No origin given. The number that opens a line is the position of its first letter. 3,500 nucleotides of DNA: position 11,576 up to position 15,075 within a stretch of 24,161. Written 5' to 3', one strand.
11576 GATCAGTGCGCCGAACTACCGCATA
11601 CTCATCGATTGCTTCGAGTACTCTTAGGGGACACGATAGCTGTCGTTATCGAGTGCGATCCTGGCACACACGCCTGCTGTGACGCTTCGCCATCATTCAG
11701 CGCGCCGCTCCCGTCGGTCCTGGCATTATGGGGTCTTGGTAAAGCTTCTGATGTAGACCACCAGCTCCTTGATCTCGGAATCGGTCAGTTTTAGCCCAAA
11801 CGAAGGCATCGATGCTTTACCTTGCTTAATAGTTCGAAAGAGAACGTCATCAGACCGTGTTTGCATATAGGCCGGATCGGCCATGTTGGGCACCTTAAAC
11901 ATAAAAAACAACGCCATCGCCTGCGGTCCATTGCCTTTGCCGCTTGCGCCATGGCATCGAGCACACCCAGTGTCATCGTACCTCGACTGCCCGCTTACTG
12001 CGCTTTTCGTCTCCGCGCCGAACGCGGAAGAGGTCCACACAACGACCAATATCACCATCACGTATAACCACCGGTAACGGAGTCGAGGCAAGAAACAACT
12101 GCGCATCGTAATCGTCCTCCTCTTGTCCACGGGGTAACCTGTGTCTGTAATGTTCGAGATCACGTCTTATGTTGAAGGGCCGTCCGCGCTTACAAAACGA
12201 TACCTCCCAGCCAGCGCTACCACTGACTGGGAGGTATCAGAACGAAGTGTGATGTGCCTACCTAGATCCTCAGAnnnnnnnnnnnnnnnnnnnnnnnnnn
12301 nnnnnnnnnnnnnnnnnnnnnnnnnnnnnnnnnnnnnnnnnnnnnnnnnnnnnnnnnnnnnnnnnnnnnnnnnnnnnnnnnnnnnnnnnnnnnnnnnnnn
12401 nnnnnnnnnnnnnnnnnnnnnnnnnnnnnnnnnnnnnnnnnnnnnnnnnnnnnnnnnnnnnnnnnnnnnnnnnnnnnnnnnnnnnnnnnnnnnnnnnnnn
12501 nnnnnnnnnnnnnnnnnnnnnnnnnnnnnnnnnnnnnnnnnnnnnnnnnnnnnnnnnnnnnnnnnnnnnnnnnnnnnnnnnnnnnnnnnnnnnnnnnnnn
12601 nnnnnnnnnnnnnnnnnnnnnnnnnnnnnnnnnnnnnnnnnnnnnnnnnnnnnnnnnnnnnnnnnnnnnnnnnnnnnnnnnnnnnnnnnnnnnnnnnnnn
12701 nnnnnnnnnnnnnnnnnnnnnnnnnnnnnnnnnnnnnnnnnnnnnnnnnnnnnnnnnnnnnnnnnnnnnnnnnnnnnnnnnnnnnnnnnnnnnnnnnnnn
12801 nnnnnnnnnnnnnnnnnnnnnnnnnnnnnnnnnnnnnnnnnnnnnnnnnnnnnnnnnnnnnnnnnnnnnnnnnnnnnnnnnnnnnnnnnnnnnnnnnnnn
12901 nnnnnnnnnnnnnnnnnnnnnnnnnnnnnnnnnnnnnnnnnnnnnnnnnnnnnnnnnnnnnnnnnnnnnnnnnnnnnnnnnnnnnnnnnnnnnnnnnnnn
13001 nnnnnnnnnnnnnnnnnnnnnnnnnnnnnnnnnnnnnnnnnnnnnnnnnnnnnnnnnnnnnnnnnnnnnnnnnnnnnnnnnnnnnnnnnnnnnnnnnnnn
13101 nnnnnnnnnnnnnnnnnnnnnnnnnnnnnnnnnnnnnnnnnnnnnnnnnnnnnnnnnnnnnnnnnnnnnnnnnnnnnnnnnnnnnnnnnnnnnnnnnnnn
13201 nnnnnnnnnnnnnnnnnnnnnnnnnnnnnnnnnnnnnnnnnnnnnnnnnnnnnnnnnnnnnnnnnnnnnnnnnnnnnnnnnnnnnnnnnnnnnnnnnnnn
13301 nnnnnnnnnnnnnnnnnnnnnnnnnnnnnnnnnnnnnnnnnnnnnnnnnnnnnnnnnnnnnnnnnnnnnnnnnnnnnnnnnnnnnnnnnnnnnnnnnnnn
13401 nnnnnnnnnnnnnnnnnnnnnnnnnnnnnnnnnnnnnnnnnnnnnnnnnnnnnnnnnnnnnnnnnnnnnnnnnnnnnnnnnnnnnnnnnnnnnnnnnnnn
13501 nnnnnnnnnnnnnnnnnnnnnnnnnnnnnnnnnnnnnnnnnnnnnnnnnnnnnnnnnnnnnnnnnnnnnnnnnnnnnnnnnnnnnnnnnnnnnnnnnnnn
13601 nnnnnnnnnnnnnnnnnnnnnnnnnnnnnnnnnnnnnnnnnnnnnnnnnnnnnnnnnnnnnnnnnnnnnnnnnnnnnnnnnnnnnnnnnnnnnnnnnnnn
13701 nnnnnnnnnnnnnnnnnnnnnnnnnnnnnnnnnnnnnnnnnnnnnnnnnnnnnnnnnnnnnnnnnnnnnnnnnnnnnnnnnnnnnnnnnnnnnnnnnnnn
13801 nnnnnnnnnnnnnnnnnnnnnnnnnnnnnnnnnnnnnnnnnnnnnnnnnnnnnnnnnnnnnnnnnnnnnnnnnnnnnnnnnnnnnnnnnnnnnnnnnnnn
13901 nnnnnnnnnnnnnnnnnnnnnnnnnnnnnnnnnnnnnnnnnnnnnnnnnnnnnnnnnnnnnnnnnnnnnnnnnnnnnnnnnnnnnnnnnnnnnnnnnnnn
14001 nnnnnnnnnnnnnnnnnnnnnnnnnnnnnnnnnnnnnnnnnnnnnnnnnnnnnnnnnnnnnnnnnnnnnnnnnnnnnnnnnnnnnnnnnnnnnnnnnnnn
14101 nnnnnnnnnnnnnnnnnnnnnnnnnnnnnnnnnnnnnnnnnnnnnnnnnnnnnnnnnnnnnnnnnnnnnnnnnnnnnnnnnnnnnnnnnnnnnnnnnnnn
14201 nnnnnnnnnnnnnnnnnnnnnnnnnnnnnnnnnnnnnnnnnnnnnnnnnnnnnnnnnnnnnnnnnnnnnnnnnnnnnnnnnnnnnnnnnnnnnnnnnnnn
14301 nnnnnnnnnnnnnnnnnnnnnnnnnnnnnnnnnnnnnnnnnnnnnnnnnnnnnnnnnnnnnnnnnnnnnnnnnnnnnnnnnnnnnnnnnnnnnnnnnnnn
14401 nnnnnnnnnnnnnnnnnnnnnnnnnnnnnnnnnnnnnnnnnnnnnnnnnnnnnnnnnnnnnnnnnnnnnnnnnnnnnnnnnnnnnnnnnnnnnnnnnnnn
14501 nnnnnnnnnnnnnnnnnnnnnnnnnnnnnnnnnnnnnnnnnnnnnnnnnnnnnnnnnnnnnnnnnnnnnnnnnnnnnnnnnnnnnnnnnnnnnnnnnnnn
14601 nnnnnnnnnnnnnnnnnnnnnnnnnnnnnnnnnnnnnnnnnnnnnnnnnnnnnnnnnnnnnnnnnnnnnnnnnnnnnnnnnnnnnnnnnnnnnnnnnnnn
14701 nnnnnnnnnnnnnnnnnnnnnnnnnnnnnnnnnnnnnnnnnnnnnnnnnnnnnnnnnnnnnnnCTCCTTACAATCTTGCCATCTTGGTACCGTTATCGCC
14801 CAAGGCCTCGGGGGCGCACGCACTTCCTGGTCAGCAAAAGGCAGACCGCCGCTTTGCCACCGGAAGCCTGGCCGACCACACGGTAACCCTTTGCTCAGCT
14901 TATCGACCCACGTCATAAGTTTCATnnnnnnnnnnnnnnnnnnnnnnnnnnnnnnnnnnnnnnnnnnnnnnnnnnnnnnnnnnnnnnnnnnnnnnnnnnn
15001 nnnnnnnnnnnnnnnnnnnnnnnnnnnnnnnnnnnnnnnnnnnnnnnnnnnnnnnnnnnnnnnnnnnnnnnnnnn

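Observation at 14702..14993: Conserved long leaders upstream of both nod-like genes, each with a sub-threshold uORF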

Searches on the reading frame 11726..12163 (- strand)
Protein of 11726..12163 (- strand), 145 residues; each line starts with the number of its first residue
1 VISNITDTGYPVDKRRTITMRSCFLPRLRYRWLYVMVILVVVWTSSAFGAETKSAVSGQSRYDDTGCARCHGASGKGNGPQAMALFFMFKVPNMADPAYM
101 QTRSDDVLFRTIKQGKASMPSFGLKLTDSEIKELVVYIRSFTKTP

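Call 6: search_protein_families(library=pfam, proteins=[window:11726-12163:-])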
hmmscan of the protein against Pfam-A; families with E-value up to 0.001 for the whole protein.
window:11726-12163:- (145 aa): 2 families
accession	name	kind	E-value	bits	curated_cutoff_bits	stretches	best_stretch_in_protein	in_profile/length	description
PF13442.11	Cytochrome_CBB3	-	7.3e-13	49.1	27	1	57-138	5-68/68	Cytochrome C oxidase, cbb3-type, subunit III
PF00034.26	Cytochrom_C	-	7.8e-09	37.2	21.3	1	57-140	3-88/90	Cytochrome c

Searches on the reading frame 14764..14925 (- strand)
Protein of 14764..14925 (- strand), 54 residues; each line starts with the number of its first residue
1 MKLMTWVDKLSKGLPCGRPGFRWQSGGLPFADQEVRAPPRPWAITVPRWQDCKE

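Call 70: search_protein_families(library=ncbifam, proteins=[window:14764-14925:-], max_evalue=10)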
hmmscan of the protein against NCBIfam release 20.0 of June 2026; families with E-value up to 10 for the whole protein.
seq(54 aa): 0 families

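Call 71: search_protein_families(library=pfam, proteins=[window:14764-14925:-], max_evalue=10)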
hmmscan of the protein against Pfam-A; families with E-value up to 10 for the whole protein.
seq(54 aa): 0 families
